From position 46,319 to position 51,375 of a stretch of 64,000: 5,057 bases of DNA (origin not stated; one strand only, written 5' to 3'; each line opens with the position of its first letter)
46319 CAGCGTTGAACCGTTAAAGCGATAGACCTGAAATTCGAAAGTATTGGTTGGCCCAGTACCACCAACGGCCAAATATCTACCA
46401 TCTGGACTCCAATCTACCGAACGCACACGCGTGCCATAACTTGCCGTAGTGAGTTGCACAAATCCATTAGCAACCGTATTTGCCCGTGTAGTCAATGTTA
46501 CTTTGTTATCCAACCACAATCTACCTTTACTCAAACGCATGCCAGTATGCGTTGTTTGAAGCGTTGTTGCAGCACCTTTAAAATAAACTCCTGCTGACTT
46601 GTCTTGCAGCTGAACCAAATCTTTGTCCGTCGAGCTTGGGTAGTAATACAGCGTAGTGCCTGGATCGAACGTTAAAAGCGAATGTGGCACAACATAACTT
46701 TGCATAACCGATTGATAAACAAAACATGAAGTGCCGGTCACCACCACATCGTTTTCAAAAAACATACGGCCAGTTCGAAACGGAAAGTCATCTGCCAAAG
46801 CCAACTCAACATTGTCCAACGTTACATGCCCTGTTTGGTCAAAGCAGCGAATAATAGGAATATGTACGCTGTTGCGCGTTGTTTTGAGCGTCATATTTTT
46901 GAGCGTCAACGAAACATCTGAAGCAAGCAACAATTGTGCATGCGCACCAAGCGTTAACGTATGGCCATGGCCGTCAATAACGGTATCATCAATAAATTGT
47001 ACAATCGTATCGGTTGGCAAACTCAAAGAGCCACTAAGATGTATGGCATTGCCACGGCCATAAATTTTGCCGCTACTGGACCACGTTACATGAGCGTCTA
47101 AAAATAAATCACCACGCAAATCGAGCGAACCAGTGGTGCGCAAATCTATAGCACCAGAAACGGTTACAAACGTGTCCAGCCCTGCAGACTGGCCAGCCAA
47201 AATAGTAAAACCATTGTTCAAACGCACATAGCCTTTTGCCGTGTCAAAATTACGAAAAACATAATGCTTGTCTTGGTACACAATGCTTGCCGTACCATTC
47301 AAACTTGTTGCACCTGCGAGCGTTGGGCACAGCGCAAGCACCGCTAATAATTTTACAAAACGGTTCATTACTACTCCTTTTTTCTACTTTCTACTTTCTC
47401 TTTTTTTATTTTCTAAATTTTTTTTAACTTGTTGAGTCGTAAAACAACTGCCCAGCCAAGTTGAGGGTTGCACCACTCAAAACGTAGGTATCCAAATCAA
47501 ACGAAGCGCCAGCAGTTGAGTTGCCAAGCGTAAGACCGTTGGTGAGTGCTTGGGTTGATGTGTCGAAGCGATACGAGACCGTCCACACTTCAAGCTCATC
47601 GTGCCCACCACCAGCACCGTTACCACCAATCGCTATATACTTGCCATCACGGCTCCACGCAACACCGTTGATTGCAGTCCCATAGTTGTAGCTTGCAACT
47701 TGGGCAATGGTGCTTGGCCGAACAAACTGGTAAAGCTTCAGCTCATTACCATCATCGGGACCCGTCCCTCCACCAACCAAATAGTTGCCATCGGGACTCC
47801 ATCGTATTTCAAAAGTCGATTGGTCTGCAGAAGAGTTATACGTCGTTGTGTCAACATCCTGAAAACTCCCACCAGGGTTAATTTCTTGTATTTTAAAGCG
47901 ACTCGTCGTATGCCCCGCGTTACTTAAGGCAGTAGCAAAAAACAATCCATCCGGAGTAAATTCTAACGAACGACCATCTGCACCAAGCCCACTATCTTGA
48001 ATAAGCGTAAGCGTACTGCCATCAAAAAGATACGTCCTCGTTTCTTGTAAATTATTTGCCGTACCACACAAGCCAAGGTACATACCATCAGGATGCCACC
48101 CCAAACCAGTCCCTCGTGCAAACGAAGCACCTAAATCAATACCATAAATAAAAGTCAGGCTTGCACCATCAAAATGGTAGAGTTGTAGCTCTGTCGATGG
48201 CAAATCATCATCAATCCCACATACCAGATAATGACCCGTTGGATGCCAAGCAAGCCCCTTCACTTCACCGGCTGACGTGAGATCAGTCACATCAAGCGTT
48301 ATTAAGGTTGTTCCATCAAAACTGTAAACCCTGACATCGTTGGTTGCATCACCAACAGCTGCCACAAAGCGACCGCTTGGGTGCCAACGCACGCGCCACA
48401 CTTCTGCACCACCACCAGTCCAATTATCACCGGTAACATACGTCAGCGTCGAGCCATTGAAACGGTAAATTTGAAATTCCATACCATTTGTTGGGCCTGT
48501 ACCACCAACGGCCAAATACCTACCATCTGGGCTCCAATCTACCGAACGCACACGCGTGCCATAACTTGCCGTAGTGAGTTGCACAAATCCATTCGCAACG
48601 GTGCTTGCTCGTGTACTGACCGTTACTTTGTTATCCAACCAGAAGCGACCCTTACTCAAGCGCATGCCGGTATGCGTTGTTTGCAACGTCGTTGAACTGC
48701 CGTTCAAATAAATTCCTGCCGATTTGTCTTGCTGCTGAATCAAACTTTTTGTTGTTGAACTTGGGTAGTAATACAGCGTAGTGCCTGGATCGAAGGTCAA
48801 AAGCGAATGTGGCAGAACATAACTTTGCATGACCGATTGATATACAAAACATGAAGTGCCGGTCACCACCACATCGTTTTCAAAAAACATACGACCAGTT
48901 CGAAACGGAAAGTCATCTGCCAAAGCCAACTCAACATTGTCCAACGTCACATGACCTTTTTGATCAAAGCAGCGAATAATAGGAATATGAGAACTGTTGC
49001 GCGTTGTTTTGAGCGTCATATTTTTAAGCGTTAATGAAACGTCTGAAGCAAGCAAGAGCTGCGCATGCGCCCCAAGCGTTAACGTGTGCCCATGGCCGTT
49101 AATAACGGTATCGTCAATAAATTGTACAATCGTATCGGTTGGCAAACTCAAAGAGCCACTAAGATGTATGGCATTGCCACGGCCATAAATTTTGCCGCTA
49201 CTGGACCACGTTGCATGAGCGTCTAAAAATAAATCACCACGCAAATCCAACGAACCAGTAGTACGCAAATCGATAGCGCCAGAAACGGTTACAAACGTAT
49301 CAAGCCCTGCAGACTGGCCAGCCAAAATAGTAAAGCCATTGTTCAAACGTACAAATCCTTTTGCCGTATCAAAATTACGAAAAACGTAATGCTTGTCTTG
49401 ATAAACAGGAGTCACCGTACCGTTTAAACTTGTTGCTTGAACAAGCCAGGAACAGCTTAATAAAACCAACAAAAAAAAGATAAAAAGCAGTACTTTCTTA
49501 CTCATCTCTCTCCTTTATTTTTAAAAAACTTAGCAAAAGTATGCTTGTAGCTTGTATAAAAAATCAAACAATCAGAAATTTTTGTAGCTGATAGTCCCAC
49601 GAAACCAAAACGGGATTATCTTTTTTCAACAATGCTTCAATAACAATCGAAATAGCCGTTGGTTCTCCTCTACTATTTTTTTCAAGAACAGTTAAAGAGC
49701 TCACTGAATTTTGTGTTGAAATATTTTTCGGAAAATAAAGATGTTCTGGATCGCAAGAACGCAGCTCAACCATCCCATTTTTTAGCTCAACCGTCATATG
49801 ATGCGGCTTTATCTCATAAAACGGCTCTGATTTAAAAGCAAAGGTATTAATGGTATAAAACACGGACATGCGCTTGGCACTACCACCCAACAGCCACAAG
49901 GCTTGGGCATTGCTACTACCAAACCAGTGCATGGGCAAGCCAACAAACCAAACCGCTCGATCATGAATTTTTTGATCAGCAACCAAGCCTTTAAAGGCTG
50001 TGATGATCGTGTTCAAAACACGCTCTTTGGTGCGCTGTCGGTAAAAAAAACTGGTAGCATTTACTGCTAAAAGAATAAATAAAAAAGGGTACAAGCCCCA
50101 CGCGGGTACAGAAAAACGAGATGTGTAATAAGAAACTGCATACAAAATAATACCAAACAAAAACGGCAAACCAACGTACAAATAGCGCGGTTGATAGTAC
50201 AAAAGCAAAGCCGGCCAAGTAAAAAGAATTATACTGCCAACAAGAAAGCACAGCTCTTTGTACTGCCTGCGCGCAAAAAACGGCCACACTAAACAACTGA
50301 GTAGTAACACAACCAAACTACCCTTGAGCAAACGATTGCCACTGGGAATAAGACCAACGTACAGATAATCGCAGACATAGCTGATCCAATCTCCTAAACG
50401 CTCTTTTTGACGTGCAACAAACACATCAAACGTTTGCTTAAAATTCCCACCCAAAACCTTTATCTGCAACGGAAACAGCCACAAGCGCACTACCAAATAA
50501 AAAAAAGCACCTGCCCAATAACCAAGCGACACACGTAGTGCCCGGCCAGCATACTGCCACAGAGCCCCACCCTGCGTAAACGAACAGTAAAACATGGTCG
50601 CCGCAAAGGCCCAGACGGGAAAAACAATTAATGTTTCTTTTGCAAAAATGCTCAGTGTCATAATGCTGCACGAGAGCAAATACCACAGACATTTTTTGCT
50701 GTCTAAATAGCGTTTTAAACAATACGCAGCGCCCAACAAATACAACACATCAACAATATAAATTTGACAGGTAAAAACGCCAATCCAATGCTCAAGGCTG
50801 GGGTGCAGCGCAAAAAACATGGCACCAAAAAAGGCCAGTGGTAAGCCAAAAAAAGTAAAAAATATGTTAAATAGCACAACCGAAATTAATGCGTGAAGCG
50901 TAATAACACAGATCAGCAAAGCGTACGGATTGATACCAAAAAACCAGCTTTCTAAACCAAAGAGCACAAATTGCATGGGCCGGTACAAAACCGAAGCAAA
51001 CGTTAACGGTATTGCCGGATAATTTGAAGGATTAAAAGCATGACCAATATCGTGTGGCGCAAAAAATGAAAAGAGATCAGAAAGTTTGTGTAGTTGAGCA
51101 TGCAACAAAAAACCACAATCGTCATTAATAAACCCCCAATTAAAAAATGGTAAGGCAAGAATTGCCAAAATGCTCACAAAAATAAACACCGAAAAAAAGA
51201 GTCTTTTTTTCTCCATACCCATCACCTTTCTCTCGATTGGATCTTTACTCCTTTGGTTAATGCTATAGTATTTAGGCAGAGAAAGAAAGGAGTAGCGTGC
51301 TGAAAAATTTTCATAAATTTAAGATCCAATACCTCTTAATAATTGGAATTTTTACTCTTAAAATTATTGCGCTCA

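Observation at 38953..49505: Five-gene tandem array of secreted proteins: conserved N-module, seven-bladed propeller, conserved C-terminal module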

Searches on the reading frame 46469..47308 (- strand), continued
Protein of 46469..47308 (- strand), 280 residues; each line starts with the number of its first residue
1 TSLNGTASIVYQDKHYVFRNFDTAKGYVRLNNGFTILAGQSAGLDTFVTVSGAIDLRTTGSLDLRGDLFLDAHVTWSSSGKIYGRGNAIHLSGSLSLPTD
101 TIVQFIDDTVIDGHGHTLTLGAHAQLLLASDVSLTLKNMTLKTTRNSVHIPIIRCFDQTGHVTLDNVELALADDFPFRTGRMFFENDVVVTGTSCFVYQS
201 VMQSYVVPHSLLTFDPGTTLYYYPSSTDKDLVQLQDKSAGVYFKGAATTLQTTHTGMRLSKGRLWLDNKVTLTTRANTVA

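Call 73: fold_search(model_id=the predicted structure, library=viral)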
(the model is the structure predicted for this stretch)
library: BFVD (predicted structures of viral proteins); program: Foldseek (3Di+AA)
matches with E <= 10: 332; with E <= 0.001: 0
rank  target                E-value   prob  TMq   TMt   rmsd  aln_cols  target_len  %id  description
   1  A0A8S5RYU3            2.3e-02  0.66  0.29  0.11  14.0       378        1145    8  Neck appendage protein [Myoviridae sp. ctNQV2]
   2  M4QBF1                3.0e-02  0.63  0.31  0.13  12.0       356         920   12  Putative tail fiber [Escherichia phage phiKP26]
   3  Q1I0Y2                4.5e-02  0.16  0.19  0.17  14.1       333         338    8  Uncharacterized protein [Pasteurella phage F108]
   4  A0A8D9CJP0            6.0e-02  0.13  0.16  0.12  14.3       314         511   10  Caspase 9 inhibitor [Ectromelia virus]
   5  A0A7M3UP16            6.7e-02  0.57  0.29  0.13  11.4       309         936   11  Uncharacterized protein (Fragment) [Pyramimonas orientalis virus]
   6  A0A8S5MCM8            7.0e-02  0.15  0.19  0.12  15.2       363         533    8  Pectate lyase [Podoviridae sp. cty0j11]
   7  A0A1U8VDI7            9.0e-02  0.47  0.32  0.21  13.2       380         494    8  Pectate lyase superfamily protein domain-containing protein [Klebsiella phage phiBO1E]
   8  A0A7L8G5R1            9.5e-02  0.14  0.23  0.11  15.1       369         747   12  (no name in the UniProt tables at hand)
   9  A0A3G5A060            1.0e-01  0.21  0.24  0.21  13.5       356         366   12  Uncharacterized protein [Harvfovirus sp.]
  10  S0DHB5                1.0e-01  0.03  0.09  0.09  21.8       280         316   10  Uncharacterized protein [Cotesia sesamiae Kitale bracovirus]
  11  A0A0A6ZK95            1.8e-01  0.20  0.29  0.15  13.6       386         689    8  Virion protein [Proteus phage PM16]
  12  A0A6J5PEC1            2.2e-01  0.28  0.31  0.22  11.9       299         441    9  Uncharacterized protein [uncultured Caudovirales phage]
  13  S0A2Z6                2.3e-01  0.12  0.22  0.17  15.3       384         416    9  Right handed beta helix domain-containing protein [Cellulophaga phage phi46:3]
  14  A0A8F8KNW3            2.5e-01  0.12  0.20  0.14  13.7       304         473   12  Uncharacterized protein [Clandestinovirus]
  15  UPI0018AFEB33         2.5e-01  0.09  0.21  0.12  14.7       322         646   13  (no name look-up for this kind of identifier)
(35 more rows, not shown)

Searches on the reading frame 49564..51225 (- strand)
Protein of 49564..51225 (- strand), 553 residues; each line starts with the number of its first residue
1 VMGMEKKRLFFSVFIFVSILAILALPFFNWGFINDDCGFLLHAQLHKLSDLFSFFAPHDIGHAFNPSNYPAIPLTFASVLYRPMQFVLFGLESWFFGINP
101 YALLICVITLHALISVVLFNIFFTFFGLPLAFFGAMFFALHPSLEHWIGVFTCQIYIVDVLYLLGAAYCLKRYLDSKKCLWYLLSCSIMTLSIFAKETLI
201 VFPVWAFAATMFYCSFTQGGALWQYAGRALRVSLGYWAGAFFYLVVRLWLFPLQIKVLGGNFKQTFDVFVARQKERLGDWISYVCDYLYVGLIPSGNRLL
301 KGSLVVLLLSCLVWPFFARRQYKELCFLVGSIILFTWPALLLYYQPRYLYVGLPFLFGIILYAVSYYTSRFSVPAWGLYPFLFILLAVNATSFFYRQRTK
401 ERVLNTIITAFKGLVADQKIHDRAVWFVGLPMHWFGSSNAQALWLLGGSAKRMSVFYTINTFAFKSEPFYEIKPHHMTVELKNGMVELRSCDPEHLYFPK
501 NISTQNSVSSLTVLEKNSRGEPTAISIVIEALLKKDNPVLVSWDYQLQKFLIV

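Call 38: search_protein_families(library=pfam, proteins=[window:49564-51225:-], max_evalue=0.00001)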
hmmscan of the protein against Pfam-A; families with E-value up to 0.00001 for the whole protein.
window:49564-51225:- (553 aa): 0 families

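Call 62: search_protein_families(library=pfam, proteins=[window:49564-51225:-], max_evalue=1)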
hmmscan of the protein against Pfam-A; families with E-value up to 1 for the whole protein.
window:49564-51225:- (553 aa): 2 families
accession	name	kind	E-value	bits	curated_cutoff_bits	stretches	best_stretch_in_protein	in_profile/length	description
PF13231.12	PMT_2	-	0.0087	16.7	26.1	1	96-208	17-127/160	Dolichyl-phosphate-mannose-protein mannosyltransferase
PF01146.22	Caveolin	-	0.25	11.8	25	1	107-159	46-98/133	Caveolin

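Call 63: search_protein_families(library=ncbifam, proteins=[window:49564-51225:-], max_evalue=1)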
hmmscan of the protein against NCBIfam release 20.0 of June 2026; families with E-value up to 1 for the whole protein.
window:49564-51225:- (553 aa): 0 families
